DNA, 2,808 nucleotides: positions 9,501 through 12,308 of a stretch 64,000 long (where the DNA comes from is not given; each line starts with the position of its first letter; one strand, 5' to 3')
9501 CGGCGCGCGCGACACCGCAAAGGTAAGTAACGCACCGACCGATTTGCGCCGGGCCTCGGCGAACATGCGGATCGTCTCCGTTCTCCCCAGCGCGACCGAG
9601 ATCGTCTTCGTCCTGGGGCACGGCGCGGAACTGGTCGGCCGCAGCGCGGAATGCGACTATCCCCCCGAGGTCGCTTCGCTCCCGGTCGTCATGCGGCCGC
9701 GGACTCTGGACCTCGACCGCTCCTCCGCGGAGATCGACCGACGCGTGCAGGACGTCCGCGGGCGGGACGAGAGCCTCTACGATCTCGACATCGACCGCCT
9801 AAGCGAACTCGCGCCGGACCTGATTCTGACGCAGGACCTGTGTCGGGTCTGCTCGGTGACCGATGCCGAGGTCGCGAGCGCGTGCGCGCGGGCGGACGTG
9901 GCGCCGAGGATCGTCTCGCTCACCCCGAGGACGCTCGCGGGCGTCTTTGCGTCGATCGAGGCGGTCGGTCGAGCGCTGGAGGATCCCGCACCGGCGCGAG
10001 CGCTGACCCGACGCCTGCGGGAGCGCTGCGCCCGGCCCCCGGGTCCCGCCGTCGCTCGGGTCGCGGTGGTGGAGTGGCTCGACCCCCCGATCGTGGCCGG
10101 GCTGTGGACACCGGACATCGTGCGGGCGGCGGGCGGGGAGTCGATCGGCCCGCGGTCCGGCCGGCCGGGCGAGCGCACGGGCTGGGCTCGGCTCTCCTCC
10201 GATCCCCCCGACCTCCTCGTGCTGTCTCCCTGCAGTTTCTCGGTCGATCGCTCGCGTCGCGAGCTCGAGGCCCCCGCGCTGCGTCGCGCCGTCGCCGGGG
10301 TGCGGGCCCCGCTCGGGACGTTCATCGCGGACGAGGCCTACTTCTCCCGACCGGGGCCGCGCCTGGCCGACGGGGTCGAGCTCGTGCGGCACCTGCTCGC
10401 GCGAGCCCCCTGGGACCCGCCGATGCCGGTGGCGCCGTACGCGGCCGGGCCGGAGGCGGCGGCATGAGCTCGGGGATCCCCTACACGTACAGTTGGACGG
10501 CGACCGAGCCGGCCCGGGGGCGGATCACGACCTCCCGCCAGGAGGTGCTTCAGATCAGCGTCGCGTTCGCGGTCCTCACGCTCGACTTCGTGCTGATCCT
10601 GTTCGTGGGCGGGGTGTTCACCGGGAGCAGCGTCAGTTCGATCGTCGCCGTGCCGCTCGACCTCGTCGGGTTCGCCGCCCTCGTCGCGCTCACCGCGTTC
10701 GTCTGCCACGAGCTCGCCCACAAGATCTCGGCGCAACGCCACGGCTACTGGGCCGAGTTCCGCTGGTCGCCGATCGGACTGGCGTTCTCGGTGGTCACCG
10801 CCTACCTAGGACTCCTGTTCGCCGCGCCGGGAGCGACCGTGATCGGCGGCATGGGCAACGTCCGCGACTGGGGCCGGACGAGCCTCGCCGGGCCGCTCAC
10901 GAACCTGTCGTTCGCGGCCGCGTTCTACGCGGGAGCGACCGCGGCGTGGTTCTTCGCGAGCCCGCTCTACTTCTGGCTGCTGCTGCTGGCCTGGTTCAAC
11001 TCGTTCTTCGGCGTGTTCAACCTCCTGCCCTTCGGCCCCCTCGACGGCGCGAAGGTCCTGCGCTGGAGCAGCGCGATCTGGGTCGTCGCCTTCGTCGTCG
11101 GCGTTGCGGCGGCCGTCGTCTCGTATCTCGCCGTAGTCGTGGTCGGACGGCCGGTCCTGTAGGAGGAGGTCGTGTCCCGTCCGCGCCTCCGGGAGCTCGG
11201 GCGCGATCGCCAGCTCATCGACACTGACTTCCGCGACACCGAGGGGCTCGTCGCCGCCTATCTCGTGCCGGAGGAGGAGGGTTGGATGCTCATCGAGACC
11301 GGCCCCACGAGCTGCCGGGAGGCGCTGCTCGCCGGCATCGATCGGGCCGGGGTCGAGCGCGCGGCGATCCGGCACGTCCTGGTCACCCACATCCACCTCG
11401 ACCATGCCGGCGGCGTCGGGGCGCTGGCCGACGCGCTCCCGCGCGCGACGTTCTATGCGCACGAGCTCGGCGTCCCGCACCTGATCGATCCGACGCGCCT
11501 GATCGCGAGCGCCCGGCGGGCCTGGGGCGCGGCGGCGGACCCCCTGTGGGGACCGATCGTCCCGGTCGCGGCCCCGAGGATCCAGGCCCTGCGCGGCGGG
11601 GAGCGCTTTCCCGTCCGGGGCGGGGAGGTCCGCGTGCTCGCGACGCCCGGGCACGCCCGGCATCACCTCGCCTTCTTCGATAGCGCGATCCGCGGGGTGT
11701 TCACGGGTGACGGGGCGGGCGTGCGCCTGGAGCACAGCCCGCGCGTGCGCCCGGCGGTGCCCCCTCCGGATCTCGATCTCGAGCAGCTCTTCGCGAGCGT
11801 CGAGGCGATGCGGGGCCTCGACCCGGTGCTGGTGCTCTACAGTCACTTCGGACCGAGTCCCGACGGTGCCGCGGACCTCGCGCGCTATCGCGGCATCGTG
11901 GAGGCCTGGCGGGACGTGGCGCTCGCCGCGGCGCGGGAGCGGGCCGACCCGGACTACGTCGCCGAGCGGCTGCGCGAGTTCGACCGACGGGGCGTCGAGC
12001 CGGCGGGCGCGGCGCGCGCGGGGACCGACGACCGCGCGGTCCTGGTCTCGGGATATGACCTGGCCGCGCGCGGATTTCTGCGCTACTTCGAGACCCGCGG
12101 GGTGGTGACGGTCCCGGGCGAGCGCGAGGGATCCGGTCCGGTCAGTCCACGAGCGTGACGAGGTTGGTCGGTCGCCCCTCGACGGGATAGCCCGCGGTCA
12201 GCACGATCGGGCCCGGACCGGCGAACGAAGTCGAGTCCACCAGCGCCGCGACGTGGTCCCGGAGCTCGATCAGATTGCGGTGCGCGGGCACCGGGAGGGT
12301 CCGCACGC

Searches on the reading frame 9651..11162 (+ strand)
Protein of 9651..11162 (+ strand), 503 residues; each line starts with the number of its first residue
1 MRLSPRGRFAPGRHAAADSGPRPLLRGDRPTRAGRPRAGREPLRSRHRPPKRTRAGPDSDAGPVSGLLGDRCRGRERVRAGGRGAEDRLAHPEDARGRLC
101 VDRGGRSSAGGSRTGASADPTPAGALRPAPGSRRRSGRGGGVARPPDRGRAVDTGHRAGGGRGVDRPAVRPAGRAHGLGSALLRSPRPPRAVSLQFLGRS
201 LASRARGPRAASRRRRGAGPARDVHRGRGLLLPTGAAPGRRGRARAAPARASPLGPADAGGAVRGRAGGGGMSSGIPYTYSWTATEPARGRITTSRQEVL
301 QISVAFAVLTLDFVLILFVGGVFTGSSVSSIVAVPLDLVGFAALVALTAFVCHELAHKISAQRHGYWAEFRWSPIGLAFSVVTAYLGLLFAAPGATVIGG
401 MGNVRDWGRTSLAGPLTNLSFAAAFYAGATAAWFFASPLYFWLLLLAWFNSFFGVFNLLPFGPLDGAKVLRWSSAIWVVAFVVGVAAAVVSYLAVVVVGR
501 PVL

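Call 8: search_protein_families(library=pfam, proteins=[window:9651-11162:+], max_evalue=0.01)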
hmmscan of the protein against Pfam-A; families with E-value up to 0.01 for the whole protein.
window:9651-11162:+ (503 aa): 1 family
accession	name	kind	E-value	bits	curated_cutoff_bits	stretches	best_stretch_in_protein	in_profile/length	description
PF02163.28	Peptidase_M50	-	5.7e-08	32.8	27.2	1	441-471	161-191/221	Peptidase family M50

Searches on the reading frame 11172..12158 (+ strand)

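Call 8: search_protein_families(library=pfam, proteins=[window:11172-12158:+], max_evalue=0.01)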
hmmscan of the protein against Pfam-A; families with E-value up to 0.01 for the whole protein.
window:11172-12158:+ (328 aa): 3 families
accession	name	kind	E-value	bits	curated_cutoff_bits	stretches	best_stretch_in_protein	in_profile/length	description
PF00753.33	Lactamase_B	-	4.7e-23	82.6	22.7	1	23-225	2-196/196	Metallo-beta-lactamase superfamily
PF12706.13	Lactamase_B_2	-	4.6e-07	30.1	27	1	38-187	2-131/200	Beta-lactamase superfamily domain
PF19583.5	ODP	-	0.0012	19.2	27.2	1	29-180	5-135/194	ODP family beta lactamase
